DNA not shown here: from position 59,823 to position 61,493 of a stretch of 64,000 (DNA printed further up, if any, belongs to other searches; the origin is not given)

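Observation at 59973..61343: Fused PqqD-like RRE + radical SAM + SPASM enzyme in an archaeal context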

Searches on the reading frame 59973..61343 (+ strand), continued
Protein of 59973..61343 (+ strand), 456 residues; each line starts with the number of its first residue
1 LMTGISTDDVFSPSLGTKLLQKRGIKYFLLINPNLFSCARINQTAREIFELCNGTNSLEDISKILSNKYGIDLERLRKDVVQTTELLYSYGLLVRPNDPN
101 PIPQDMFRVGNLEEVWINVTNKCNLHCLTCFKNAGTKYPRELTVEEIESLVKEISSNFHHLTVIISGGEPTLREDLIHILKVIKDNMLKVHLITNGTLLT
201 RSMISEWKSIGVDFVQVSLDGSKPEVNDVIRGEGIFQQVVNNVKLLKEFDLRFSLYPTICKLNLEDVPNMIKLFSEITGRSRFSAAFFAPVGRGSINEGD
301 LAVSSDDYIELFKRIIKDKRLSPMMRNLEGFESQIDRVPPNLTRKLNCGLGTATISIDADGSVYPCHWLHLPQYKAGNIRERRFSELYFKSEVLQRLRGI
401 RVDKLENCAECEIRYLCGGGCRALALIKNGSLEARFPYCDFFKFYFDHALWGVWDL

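Call 47: predict_structure(alignment_id=A4)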
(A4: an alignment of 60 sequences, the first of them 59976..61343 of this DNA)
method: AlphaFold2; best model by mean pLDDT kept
length: 455 residues; sequences in the alignment: 60
mean_pLDDT: 96.2   pTM: 0.92
mean pLDDT of the five models: 96.2, 96.1, 96.0, 95.7, 95.6
residues with pLDDT >= 90: 433; 70-90: 19; 50-70: 3; < 50: 0
segments of 3 or more residues with pLDDT < 50: none
pLDDT, mean of each block of 10 residues (from residue 1): 87 97 96 96 98 98 98 97 97 95 93 98 98 97 98 96 98 98 98 98 98 98 98 98 98 98 98 95 95 96 97 94 90 89 95 98 97 98 98 97 96 95 97 97 95 82
secondary structure, 60 per line:
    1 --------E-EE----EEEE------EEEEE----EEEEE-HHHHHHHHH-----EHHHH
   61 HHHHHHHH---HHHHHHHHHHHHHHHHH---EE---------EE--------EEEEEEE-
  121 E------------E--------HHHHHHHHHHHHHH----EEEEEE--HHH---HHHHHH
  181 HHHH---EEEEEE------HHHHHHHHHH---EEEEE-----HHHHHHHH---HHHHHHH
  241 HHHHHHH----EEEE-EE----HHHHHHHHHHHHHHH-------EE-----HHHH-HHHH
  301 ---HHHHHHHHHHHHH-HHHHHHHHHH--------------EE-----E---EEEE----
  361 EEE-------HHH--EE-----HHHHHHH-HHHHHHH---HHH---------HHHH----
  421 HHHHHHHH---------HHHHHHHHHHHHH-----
elements in order: E17-20 E27-31 E36-40 H42-50 H57-68 H72-88 E113-119 H143-156 E161-166 H175-184 E188-193 H200-209 E213-217 H223-230 H234-247 E252-255 H263-277 H292-295 H297-300 H304-316 H318-327 E353-356 E361-363 H383-389 H391-397 H413-416 H421-428 H438-450

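Call 50: fold_search(model_id=the predicted structure, library=pdb)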
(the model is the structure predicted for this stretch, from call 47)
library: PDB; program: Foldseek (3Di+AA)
matches with E <= 10: 1806; with E <= 0.001: 137
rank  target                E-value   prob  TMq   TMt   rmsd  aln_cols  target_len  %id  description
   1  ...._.                3.3e-21  1.00  0.64  0.66   7.3       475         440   18  Structural Insights into Thioether Bond Formation in the Biosynthesis of Sactipeptides (released 2017-07-26)
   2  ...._A                1.4e-20  1.00  0.64  0.69   6.9       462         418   18  Structural Insights into Thioether Bond Formation in the Biosynthesis of Sactipeptides (released 2017-07-26)
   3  6efn                  6.3e-18  1.00  0.52  0.62  11.1       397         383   21  Structure of a RiPP maturase, SkfB (released 2018-10-24)
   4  5v1s_A                1.5e-17  1.00  0.55  0.58  13.0       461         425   18  Crystal structure of Streptococcus suis SuiB bound to S-adenosylmethionine (released 2017-08-30)
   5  5v1q_B                6.7e-17  1.00  0.56  0.57  12.8       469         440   17  Crystal structure of Streptococcus suis SuiB (released 2017-08-30)
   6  4k37_B                7.1e-17  1.00  0.59  0.72   4.2       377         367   22  Native anSMEcpe with bound AdoMet (released 2013-05-08)
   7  5v1t_A                1.0e-16  1.00  0.57  0.59  13.2       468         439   17  Crystal structure of Streptococcus suis SuiB bound to precursor peptide SuiA (released 2017-08-30)
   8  4k37_A                1.6e-16  1.00  0.58  0.71   4.5       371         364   22  Native anSMEcpe with bound AdoMet (released 2013-05-08)
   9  8vpo                  2.3e-16  1.00  0.67  0.68   5.5       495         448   15  X-Ray Crystal Structure of TigE from Paramaledivibacter caminithermalis (released 2024-02-07)
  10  4k36_A                2.8e-16  1.00  0.59  0.69   5.1       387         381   22  His6 tagged anSMEcpe with bound AdoMet (released 2013-05-08)
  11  5v1q_A                3.7e-16  1.00  0.55  0.58  13.1       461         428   17  Crystal structure of Streptococcus suis SuiB (released 2017-08-30)
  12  4k38_A                4.4e-16  1.00  0.58  0.70   4.6       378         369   22  Native anSMEcpe with bound AdoMet and Kp18Cys peptide (released 2013-05-08)
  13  4k36_B                7.1e-16  1.00  0.58  0.71   4.6       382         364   22  His6 tagged anSMEcpe with bound AdoMet (released 2013-05-08)
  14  4k39_A                7.1e-16  1.00  0.57  0.70   4.7       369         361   23  Native anSMEcpe with bound AdoMet and Cp18Cys peptide (released 2013-05-08)
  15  5v1s_B                8.0e-16  1.00  0.54  0.58  12.9       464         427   16  Crystal structure of Streptococcus suis SuiB bound to S-adenosylmethionine (released 2017-08-30)
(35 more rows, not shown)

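Call 58: search_solved_structures(query=A1, max_evalue=1e-10, show_alignments=3)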
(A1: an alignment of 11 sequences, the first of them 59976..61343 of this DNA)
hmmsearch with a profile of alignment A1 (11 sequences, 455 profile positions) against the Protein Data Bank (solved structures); distinct sequences matched with E-value up to 1e-10: 20.
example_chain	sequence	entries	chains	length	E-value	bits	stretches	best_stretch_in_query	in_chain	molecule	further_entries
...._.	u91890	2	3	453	9e-38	133.2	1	40-452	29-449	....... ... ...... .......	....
4k37_A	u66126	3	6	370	3e-28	101.9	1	122-448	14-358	Anaerobic sulfatase-maturating enzyme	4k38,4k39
4k36_A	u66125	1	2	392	3.7e-28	101.5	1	122-448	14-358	Anaerobic sulfatase-maturating enzyme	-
6c8v_A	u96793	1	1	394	2.4e-25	92.3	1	117-440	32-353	Coenzyme PQQ synthesis protein E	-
6efn_A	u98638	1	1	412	2.2e-24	89.1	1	35-391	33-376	Sporulation killing factor maturation protein SkfB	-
7tol_A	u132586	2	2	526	8.3e-19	70.7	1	117-365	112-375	glycerol dibiphytanyl glycerol tetraether - macrocyclic archaeol synthase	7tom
9dfu_A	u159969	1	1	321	1.6e-14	56.6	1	107-269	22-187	Radical SAM core domain-containing protein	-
9dfn_A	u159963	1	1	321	2.3e-14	56.1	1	107-269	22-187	Radical SAM core domain-containing protein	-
5vsl_A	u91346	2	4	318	8.1e-14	54.3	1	107-277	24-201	Radical S-adenosyl methionine domain-containing protein 2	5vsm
6q2p_A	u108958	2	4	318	9.9e-14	54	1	107-276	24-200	Radical S-adenosyl methionine domain-containing protein 2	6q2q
2fb2_A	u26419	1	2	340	2.1e-13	52.9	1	113-373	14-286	Molybdenum cofactor biosynthesis protein A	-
9dgw_A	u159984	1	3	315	3.4e-13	52.2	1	107-273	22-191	Radical SAM core domain-containing protein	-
9dfw_A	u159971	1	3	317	3.7e-13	52.1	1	107-272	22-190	Radical SAM core domain-containing protein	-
7n7i_A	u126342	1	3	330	4.2e-13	51.9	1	106-273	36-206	Viperin-like enzyme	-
7n7h_A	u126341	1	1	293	6e-13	51.4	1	114-313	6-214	VIPERIN-LIKE ENZYME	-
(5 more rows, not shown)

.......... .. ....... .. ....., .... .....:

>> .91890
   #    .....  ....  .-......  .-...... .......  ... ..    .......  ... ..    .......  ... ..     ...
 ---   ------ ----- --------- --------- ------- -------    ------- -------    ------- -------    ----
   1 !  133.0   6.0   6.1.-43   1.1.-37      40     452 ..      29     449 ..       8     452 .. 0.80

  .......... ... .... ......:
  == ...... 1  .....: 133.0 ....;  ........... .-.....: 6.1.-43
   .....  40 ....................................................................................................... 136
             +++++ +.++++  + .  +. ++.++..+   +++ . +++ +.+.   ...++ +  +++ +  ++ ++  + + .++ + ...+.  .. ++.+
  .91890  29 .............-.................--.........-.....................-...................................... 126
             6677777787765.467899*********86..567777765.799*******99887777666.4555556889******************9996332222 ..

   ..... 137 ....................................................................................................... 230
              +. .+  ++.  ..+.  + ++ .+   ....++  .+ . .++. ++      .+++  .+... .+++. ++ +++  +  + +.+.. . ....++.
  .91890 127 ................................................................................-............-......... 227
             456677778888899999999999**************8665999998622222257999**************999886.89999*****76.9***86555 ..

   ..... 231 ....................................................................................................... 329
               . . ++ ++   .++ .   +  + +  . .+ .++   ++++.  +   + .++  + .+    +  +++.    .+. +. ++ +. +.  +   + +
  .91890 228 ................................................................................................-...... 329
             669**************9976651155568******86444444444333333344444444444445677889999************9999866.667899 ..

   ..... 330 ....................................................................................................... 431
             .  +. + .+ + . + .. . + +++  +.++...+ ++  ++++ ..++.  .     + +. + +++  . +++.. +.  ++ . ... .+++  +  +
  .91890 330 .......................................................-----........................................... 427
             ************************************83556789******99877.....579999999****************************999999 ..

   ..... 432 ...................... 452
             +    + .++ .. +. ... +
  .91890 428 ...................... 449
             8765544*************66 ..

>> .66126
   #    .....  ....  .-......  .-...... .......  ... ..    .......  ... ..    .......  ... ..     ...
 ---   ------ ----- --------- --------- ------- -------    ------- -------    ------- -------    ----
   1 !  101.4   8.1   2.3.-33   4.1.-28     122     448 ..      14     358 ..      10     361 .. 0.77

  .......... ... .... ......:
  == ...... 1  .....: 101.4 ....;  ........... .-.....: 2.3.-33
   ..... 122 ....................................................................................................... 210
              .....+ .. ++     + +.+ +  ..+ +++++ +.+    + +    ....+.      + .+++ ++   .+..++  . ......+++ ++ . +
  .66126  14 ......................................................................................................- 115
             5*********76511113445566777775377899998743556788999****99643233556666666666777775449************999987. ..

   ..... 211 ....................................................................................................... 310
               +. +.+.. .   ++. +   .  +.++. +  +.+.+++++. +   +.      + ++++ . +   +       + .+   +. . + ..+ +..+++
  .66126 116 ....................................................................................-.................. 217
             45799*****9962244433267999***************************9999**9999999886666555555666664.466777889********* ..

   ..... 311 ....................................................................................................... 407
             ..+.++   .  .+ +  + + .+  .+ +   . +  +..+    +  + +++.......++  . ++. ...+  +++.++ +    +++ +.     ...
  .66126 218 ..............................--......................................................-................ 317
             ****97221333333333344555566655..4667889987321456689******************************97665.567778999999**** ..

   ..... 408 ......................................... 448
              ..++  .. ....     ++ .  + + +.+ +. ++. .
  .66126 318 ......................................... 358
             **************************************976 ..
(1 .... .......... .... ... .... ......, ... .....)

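Call 62: search_protein_families(library=pfam, proteins=[L004:2760-3713:-, L004:4032-5573:+, L004:9476-10384:-, L004:10692-12050:-, L004:12214-13335:-, L006:969-3356:-, L006:3359-4057:-, L006:4067-5317:-, L006:7290-9080:+, L006:9187-11901:+], max_evalue=0.00001)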
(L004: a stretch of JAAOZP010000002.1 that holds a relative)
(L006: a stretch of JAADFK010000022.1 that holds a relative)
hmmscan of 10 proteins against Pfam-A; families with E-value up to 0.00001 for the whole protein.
L004:2760-3713:- (317 aa): 3 families
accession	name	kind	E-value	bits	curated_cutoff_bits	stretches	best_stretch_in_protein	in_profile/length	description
PF05448.18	AXE1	-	3.2e-96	322.3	21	1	1-312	1-319/321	Acetyl xylan esterase (AXE1)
PF00326.27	Peptidase_S9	-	1.7e-10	41.2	22.6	1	154-306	44-197/213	Prolyl oligopeptidase family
PF12146.15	Hydrolase_4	-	1.4e-08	34.8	27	0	248-301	183-236/239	Serine aminopeptidase, S33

L004:4032-5573:+ (513 aa): 2 families
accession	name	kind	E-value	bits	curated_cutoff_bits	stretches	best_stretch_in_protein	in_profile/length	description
PF00370.27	FGGY_N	-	1.2e-62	212.1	28.8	1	6-254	1-245/245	FGGY family of carbohydrate kinases, N-terminal domain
PF02782.22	FGGY_C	-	2.6e-25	89.8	27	1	265-445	3-196/198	FGGY family of carbohydrate kinases, C-terminal domain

L004:9476-10384:- (302 aa): 1 family
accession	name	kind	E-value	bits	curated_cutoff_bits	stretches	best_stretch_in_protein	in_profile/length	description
PF01261.30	AP_endonuc_2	-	6.7e-32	111.6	31.1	1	29-276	1-231/249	Xylose isomerase-like TIM barrel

L004:10692-12050:- (452 aa): 2 families
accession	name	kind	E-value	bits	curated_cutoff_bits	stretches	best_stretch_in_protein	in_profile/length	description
PF02056.22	Glyco_hydro_4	-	2.3e-41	141.8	23.2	1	5-182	1-180/183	Family 4 glycosyl hydrolase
PF11975.13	Glyco_hydro_4C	-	3.7e-35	122.3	24.1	1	195-418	2-211/211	Family 4 glycosyl hydrolase C-terminal domain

L004:12214-13335:- (373 aa): 1 family
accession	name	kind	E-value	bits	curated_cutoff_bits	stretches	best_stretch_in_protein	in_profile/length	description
PF07470.19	Glyco_hydro_88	-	3.3e-06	26.8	26.6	0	181-318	42-163/352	Glycosyl Hydrolase Family 88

L006:969-3356:- (795 aa): 2 families
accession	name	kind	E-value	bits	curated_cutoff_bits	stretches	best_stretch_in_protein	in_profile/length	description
PF12704.14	MacB_PCD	-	6.6e-27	95.6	27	2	20-236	3-205/207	MacB-like periplasmic core domain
PF02687.27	FtsX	-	1.2e-20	74.2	25.5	2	269-384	3-117/120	FtsX-like permease C-terminal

L006:3359-4057:- (232 aa): 3 families
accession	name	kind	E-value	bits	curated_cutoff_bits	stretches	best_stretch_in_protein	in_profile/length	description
PF00005.33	ABC_tran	-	3.4e-33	115.6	25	1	28-175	2-136/137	ABC transporter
PF13304.12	AAA_21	-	5.6e-09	36.9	27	0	139-208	229-301/304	AAA domain, putative AbiEii toxin, Type IV TA system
PF02463.25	SMC_N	-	2.2e-07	31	40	0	136-221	125-213/220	RecF/RecN/SMC N terminal domain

L006:4067-5317:- (416 aa): 2 families
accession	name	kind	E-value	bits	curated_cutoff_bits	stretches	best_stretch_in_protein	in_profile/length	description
PF13437.12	HlyD_3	-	1.1e-13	52.3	22.2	1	232-320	2-96/106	HlyD family secretion protein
PF16576.10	HlyD_D23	-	5.3e-11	42.6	30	1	82-306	30-188/214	Barrel-sandwich domain of CusB or HlyD membrane-fusion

L006:7290-9080:+ (596 aa): 4 families
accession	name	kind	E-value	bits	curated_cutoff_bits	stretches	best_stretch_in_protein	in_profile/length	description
PF00005.33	ABC_tran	-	2.7e-26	93.2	25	1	378-526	1-136/137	ABC transporter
PF00664.28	ABC_membrane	-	1.3e-22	81.3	28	1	47-316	3-274/274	ABC transporter transmembrane region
PF13304.12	AAA_21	-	8.9e-10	39.5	27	1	505-561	244-304/304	AAA domain, putative AbiEii toxin, Type IV TA system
PF02463.25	SMC_N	-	3.3e-06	27.1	40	0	498-569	136-211/220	RecF/RecN/SMC N terminal domain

L006:9187-11901:+ (904 aa): 0 families

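Call 66: find_encoding_contigs(protein=P0016, flank=4000, max_places=1)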
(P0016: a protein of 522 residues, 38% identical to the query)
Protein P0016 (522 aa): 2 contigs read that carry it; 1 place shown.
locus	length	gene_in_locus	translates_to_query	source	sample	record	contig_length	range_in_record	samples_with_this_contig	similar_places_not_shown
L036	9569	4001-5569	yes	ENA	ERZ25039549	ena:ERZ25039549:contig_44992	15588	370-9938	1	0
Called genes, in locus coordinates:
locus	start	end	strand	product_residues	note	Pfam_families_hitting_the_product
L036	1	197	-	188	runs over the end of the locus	?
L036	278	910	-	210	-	PF04011:LemA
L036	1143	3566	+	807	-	PF12704:MacB_PCD, PF02687:FtsX, PF12704:MacB_PCD (weak), PF02687:FtsX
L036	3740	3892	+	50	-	-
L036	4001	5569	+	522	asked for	PF01527:HTH_Tnp_1 (faint), PF05402:PqqD (weak), PF04055:Radical_SAM, PF13186:SPASM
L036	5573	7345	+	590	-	PF00664:ABC_membrane, PF02463:SMC_N (faint), PF00005:ABC_tran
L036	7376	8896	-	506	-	PF00158:Sigma54_activat, PF14532:Sigma54_activ_2, PF07728:AAA_5 (weak), PF25601:AAA_lid_14, PF02954:HTH_8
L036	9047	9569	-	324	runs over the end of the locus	PF01073:3Beta_HSD, PF01370:Epimerase, PF02719:Polysacc_synt_2, PF04321:RmlD_sub_bind, PF07993:NAD_binding_4 (faint), PF16363:GDP_Man_Dehyd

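Call 75: find_encoding_contigs(protein=P0022, flank=3000, max_places=1)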
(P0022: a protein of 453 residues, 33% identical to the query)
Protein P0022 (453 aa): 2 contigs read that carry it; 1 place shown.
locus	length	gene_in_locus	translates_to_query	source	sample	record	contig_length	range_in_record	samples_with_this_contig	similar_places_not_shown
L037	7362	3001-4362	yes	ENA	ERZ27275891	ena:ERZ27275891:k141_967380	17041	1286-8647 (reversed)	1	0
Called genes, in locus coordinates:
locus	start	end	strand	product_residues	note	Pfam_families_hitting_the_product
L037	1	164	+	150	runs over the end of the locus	PF01325:Fe_dep_repress, PF13412:HTH_24 (weak), PF01047:MarR (weak), PF02742:Fe_dep_repr_C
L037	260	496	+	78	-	PF04023:FeoA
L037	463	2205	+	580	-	PF01926:MMR_HSR1, PF02421:FeoB_N, PF07670:Gate, PF07664:FeoB_C, PF07670:Gate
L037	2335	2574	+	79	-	-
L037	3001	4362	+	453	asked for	PF05402:PqqD (weak), PF13353:Fer4_12 (weak), PF04055:Radical_SAM, PF13186:SPASM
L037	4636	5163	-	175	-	PF14470:bPH_3, PF09851:SHOCT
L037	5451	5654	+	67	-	-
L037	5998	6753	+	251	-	-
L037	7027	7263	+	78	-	PF00125:Histone, PF00808:CBFD_NFYB_HMF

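Call 76: find_encoding_contigs(protein=P0026, flank=3000, max_places=1)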
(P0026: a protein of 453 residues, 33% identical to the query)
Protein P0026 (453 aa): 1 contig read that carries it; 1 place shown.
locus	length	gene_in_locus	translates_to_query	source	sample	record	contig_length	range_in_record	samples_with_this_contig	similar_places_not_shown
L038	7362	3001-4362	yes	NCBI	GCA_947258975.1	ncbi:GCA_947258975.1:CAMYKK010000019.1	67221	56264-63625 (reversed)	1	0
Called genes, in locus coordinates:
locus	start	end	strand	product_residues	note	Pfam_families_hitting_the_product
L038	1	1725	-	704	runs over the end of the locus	PF26745:SPM (faint), PF17210:SdrD_B (weak), PF13620:CarboxypepD_reg (faint), PF17802:SpaA (faint), PF17210:SdrD_B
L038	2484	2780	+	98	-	-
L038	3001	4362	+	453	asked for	PF04055:Radical_SAM, PF13353:Fer4_12, PF13186:SPASM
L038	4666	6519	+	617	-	-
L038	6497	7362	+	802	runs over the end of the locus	PF02922:CBM_48, PF00128:Alpha-amylase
